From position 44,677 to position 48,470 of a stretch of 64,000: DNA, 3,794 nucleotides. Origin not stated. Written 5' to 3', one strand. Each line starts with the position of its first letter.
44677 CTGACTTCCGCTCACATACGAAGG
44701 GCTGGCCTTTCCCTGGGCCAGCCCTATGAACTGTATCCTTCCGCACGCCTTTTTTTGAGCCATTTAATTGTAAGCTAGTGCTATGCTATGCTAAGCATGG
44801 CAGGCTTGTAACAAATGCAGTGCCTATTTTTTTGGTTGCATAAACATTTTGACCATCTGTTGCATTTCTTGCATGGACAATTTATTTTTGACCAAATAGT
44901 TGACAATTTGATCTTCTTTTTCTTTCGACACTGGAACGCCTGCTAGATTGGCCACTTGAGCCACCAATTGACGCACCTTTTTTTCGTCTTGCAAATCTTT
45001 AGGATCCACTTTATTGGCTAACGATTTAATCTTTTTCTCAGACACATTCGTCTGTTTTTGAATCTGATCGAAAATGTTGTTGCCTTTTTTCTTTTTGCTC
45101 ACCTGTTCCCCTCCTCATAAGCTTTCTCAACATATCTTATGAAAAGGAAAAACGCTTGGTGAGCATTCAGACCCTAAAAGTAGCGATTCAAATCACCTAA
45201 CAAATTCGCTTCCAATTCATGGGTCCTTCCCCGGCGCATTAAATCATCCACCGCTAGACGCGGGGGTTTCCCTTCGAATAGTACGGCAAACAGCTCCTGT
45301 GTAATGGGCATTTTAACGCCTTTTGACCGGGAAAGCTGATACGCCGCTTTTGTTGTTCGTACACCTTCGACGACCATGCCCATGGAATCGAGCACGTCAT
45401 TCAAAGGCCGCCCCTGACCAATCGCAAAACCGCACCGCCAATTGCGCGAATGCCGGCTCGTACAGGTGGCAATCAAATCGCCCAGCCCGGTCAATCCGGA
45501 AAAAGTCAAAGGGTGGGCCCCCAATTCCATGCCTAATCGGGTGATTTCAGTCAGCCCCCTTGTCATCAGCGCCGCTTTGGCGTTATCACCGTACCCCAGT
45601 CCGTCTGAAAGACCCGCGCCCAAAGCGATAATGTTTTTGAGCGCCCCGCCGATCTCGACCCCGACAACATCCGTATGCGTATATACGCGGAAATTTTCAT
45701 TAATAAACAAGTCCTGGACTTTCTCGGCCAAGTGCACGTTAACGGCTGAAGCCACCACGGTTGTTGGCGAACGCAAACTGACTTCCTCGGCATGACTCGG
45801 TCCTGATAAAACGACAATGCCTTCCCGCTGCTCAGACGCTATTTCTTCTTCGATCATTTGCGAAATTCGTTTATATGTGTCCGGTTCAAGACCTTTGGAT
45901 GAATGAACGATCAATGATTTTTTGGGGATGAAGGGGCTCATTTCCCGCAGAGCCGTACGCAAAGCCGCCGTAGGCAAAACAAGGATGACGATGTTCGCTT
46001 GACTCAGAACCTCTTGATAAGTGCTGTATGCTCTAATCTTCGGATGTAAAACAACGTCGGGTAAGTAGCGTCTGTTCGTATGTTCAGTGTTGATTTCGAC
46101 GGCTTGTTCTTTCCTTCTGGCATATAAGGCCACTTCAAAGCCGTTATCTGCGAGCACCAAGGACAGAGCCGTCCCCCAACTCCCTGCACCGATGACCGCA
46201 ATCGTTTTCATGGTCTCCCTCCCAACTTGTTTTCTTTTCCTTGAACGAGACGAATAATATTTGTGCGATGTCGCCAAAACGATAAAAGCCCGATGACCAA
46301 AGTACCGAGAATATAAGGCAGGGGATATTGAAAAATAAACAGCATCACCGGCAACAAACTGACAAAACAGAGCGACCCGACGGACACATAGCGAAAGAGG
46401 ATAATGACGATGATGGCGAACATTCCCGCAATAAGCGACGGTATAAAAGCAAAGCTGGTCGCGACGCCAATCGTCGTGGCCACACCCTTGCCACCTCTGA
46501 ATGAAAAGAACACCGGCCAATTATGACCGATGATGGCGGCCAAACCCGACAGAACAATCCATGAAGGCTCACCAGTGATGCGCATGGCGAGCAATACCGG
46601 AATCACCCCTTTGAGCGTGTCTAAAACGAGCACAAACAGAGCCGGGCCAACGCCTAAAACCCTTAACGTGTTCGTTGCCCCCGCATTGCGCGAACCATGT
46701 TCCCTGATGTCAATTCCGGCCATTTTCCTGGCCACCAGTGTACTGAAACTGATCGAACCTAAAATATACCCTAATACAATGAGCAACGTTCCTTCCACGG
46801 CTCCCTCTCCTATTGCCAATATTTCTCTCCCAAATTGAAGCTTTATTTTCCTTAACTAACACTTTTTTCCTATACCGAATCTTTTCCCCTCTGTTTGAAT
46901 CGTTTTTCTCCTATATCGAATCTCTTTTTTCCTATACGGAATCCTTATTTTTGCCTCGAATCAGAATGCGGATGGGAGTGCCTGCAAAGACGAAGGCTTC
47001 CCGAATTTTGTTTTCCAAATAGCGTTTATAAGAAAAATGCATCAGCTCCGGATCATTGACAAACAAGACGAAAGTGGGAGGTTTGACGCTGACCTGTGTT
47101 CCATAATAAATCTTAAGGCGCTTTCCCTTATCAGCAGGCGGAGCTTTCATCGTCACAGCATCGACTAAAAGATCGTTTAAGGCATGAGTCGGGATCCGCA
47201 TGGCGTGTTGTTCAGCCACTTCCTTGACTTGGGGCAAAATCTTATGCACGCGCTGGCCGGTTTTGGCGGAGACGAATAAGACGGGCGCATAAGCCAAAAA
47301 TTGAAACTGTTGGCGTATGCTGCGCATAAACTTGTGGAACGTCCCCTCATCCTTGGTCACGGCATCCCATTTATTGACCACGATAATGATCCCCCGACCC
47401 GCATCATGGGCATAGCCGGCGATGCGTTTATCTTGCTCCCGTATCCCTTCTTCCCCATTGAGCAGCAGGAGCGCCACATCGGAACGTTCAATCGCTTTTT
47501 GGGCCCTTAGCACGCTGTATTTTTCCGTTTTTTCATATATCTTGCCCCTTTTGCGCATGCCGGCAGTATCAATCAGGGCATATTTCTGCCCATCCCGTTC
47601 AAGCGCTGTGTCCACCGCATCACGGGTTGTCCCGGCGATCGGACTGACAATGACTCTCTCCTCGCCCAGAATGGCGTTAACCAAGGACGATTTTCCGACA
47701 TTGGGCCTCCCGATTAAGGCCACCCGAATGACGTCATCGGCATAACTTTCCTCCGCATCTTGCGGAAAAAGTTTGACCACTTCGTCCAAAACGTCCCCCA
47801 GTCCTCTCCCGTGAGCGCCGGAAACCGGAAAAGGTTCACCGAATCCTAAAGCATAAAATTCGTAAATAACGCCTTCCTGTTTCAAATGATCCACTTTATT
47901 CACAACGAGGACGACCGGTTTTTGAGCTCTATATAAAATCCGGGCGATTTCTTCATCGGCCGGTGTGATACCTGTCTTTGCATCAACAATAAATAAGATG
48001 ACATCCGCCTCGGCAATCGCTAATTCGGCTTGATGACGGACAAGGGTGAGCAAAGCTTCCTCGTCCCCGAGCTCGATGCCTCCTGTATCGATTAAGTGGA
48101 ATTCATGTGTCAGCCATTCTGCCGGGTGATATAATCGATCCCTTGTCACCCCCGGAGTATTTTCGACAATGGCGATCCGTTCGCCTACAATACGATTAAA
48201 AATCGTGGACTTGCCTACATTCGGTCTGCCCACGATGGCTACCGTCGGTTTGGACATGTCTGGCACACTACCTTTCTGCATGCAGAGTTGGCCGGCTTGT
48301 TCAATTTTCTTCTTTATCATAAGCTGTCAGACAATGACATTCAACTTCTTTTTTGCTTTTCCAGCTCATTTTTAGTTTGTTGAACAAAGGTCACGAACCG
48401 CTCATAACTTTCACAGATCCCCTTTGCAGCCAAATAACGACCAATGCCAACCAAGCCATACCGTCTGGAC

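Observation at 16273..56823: Window-wide pattern: short tandem duplications concentrated at gene boundaries, especially straddling stop codons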

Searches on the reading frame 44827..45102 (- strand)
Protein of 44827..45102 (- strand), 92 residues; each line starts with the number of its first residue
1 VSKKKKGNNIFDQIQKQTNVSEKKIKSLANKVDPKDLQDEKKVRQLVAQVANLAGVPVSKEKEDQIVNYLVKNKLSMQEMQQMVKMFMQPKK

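Call 18: find_encoding_contigs(protein=window:44827-45102:-, flank=10000, max_places=10)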
Protein window:44827-45102:- (92 aa): 23 contigs read that carry it; 10 places shown.
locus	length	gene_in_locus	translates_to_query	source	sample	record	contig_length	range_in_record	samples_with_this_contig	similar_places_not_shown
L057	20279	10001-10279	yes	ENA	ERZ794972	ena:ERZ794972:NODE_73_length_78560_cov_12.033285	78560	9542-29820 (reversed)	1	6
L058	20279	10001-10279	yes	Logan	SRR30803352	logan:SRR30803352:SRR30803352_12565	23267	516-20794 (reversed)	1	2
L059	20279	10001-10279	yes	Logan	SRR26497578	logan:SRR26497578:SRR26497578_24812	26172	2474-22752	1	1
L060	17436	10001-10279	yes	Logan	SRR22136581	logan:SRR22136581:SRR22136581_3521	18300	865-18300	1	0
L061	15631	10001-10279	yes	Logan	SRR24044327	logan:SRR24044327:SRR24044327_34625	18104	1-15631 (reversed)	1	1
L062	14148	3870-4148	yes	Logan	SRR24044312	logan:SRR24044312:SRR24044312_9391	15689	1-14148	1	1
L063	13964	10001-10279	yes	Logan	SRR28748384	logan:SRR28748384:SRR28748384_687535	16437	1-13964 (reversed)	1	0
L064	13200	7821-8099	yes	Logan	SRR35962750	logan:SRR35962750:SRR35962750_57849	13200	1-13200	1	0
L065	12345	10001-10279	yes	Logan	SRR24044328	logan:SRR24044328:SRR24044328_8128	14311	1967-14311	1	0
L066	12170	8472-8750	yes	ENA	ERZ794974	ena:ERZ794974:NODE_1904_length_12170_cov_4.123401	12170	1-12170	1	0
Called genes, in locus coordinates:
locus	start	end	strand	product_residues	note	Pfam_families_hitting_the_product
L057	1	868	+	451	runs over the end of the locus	PF20769:YPEB_N, PF14620:YPEB_PepSY1-2, PF03413:PepSY (faint)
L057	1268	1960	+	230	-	PF02224:Cytidylate_kin, PF13189:Cytidylate_kin2, PF13238:AAA_18 (weak), PF13207:AAA_17 (faint)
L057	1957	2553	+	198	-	PF01553:Acyltransferase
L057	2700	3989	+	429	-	PF21710:Spt6_S1 (faint), PF00575:S1, PF13509:S1_2 (faint), PF00575:S1, PF23459:S1_RRP5, PF00575:S1, PF23459:S1_RRP5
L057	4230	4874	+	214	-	PF24124:YphA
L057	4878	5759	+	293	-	PF14045:YIEGIA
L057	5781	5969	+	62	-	PF21835:YIEGIA_cap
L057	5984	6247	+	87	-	-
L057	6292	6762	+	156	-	PF11385:DUF3189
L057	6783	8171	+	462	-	PF00009:GTP_EFTU, PF01926:MMR_HSR1, PF02421:FeoB_N, PF00009:GTP_EFTU, PF01926:MMR_HSR1, PF02421:FeoB_N, PF04548:AIG1 (weak), PF14714:KH_dom-like, +5 more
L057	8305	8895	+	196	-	PF02660:G3P_acyltransf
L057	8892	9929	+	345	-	PF01210:NAD_Gly3P_dh_N, PF02558:ApbA, PF03446:NAD_binding_2, PF03807:F420_oxidored (weak), PF07991:KARI_N (faint), PF07479:NAD_Gly3P_dh_C, PF20618:GPD_NAD_C_bact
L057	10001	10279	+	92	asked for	PF14069:SpoVIF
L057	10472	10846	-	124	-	-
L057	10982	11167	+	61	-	PF10966:DUF2768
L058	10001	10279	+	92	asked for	PF14069:SpoVIF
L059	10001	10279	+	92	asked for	PF14069:SpoVIF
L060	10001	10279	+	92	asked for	PF14069:SpoVIF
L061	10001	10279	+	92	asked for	PF14069:SpoVIF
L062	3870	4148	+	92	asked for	PF14069:SpoVIF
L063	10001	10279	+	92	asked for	PF14069:SpoVIF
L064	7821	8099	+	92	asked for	PF14069:SpoVIF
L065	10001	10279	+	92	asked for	PF14069:SpoVIF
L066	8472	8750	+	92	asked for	PF14069:SpoVIF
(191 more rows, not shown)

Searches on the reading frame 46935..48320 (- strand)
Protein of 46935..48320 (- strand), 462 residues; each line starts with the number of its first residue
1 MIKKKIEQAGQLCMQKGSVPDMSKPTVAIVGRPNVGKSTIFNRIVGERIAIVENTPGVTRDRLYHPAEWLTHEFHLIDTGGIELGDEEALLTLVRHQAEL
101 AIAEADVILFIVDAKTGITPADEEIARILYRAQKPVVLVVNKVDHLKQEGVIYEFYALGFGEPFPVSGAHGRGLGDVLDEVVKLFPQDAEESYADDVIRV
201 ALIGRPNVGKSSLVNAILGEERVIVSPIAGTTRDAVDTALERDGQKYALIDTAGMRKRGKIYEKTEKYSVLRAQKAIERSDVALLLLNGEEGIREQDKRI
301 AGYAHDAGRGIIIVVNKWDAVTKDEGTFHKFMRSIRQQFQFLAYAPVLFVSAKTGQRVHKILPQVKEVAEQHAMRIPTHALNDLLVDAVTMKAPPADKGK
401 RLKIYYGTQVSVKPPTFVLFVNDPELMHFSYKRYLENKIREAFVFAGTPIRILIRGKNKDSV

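Call 39: find_homologous_proteins(query=window:46935-48320:-, max_evalue=1e-100)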
Query window:46935-48320:- (462 aa): 7999 proteins with E <= 1e-100 among 8000 candidates; the best 120 are listed.
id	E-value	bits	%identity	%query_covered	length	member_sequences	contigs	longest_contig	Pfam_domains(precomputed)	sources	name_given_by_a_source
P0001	2.1e-254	862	100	85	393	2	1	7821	PF01926.30,PF00350.30,PF02421.25,PF00009.34,PF03193.23,PF14714.12,PF04548.23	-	-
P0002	1.4e-223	761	76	96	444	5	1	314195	PF01926.30,PF00025.28,PF08477.20,PF00350.30,PF02421.25,PF00009.34,PF03193.23,PF14714.12,PF04548.23,PF00071.29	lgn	-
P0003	9.0e-221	751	76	95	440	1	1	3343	PF01926.30,PF00005.34,PF08477.20,PF00350.30,PF02421.25,PF00009.34,PF03193.23,PF14714.12,PF04548.23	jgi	jgi:GTP-binding protein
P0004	5.6e-219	745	75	95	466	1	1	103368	PF01926.30,PF08477.20,PF00350.30,PF02421.25,PF00009.34,PF03193.23,PF10662.16,PF14714.12,PF04548.23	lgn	-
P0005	6.1e-218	742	74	95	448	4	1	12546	PF01926.30,PF00025.28,PF08477.20,PF00350.30,PF03193.23,PF10662.16,PF04548.23,PF00005.34,PF02421.25,PF00009.34,PF14714.12,PF20720.4,PF00071.29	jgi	jgi:GTP-binding protein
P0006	1.2e-215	735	73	95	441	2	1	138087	PF01926.30,PF00005.34,PF08477.20,PF00350.30,PF02421.25,PF00009.34,PF03193.23,PF14714.12,PF04548.23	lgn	-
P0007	2.1e-215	734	73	95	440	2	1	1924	PF01926.30,PF00005.34,PF08477.20,PF00350.30,PF02421.25,PF00009.34,PF03193.23,PF10662.16,PF14714.12,PF04548.23,PF00071.29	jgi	jgi:GTP-binding protein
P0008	2.6e-215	733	73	95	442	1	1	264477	PF01926.30,PF00025.28,PF08477.20,PF00350.30,PF02421.25,PF00009.34,PF03193.23,PF14714.12,PF04548.23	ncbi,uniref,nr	ncbi:ribosome biogenesis GTPase Der [Caldalkalibacillus salinus]|uniref:ribosome biogenesis GTPase D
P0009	1.2e-214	731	73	95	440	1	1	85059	PF01926.30,PF08477.20,PF00350.30,PF02421.25,PF00009.34,PF03193.23,PF10662.16,PF14714.12,PF04548.23,PF00071.29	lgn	-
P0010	2.5e-214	730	73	95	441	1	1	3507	PF01926.30,PF08477.20,PF00350.30,PF02421.25,PF00009.34,PF03193.23,PF14714.12,PF04548.23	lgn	-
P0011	3.7e-214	730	73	95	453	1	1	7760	PF01926.30,PF00005.34,PF08477.20,PF00350.30,PF02421.25,PF00009.34,PF03193.23,PF10662.16,PF14714.12,PF04548.23,PF20720.4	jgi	jgi:GTP-binding protein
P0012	1.5e-213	728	73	94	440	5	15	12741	PF01926.30,PF00025.28,PF08477.20,PF00350.30,PF02421.25,PF00009.34,PF03193.23,PF14714.12,PF04548.23,PF00071.29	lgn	-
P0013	2.1e-212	724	74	95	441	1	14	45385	PF01926.30,PF08477.20,PF00350.30,PF02421.25,PF00009.34,PF03193.23,PF10662.16,PF14714.12,PF04548.23,PF00071.29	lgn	-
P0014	2.9e-212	723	74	95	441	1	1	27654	PF01926.30,PF08477.20,PF00350.30,PF02421.25,PF00009.34,PF03193.23,PF10662.16,PF14714.12,PF04548.23,PF00071.29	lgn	-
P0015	3.8e-212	723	72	95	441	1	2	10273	PF01926.30,PF08477.20,PF00350.30,PF02421.25,PF00009.34,PF03193.23,PF14714.12,PF04548.23,PF00071.29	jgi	jgi:GTP-binding protein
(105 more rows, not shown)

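Call 71: find_encoding_contigs(protein=P0002, flank=10000, max_places=3)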
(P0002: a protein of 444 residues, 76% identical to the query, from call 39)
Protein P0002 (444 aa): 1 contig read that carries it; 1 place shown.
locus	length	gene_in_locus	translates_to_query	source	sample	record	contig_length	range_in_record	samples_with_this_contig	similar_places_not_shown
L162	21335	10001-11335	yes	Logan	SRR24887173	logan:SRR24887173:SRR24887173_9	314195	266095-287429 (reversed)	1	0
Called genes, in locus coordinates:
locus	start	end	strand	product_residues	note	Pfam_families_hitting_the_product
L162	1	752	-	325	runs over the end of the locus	PF00710:Asparaginase, PF17763:Asparaginase_C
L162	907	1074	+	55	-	-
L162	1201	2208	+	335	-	PF01471:PG_binding_1, PF07486:Hydrolase_2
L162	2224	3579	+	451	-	PF20769:YPEB_N, PF14620:YPEB_PepSY1-2, PF03413:PepSY (weak)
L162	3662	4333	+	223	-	PF12945:PilZNR, PF07238:PilZ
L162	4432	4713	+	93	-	PF17313:DUF5359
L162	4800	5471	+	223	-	PF02224:Cytidylate_kin, PF13189:Cytidylate_kin2, PF13207:AAA_17 (faint), PF13238:AAA_18 (weak), PF01202:SKI (faint)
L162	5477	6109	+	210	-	PF01553:Acyltransferase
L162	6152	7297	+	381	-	PF18614:RNase_II_C_S1 (faint), PF21710:Spt6_S1 (faint), PF00575:S1, PF24685:OB_RRP5_4th (faint), PF00575:S1, PF23459:S1_RRP5 (weak), PF00575:S1, PF23459:S1_RRP5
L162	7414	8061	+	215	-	PF24124:YphA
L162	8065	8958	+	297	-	PF14045:YIEGIA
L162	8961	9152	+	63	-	PF21835:YIEGIA_cap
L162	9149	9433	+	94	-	-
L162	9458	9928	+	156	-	PF11385:DUF3189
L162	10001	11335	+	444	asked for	PF00009:GTP_EFTU, PF01926:MMR_HSR1, PF02421:FeoB_N, PF00009:GTP_EFTU, PF01926:MMR_HSR1, PF02421:FeoB_N, PF04548:AIG1, PF14714:KH_dom-like, +6 more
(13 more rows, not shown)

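Call 72: find_encoding_contigs(protein=P0004, flank=10000, max_places=3)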
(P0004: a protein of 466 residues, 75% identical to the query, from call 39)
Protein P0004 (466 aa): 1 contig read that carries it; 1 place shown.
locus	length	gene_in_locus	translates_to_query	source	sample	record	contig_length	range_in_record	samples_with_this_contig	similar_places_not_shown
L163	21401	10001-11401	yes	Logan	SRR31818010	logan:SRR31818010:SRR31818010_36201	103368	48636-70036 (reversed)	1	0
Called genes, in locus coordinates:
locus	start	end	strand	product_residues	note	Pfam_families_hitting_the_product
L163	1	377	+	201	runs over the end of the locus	PF05389:MecA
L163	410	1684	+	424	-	PF02812:ELFV_dehydrog_N, PF00208:ELFV_dehydrog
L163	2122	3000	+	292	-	PF01471:PG_binding_1, PF07486:Hydrolase_2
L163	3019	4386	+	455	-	PF20769:YPEB_N, PF14620:YPEB_PepSY1-2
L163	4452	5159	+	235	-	PF12945:PilZNR, PF07238:PilZ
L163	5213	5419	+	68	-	-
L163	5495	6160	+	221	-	PF02224:Cytidylate_kin, PF13189:Cytidylate_kin2, PF13207:AAA_17 (faint), PF13238:AAA_18 (weak), PF01202:SKI (faint)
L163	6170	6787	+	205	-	PF01553:Acyltransferase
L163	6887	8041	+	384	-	PF21710:Spt6_S1 (faint), PF00575:S1, PF23459:S1_RRP5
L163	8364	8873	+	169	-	PF24124:YphA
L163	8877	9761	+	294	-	PF14045:YIEGIA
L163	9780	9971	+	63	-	PF21835:YIEGIA_cap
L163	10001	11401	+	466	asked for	PF00009:GTP_EFTU (weak), PF01926:MMR_HSR1, PF02421:FeoB_N, PF04548:AIG1 (weak), PF00009:GTP_EFTU, PF01926:MMR_HSR1, PF02421:FeoB_N, PF14714:KH_dom-like, +4 more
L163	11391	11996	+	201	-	PF02660:G3P_acyltransf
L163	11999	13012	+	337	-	PF01210:NAD_Gly3P_dh_N, PF02558:ApbA (weak), PF03446:NAD_binding_2, PF03807:F420_oxidored (faint), PF07479:NAD_Gly3P_dh_C, PF20618:GPD_NAD_C_bact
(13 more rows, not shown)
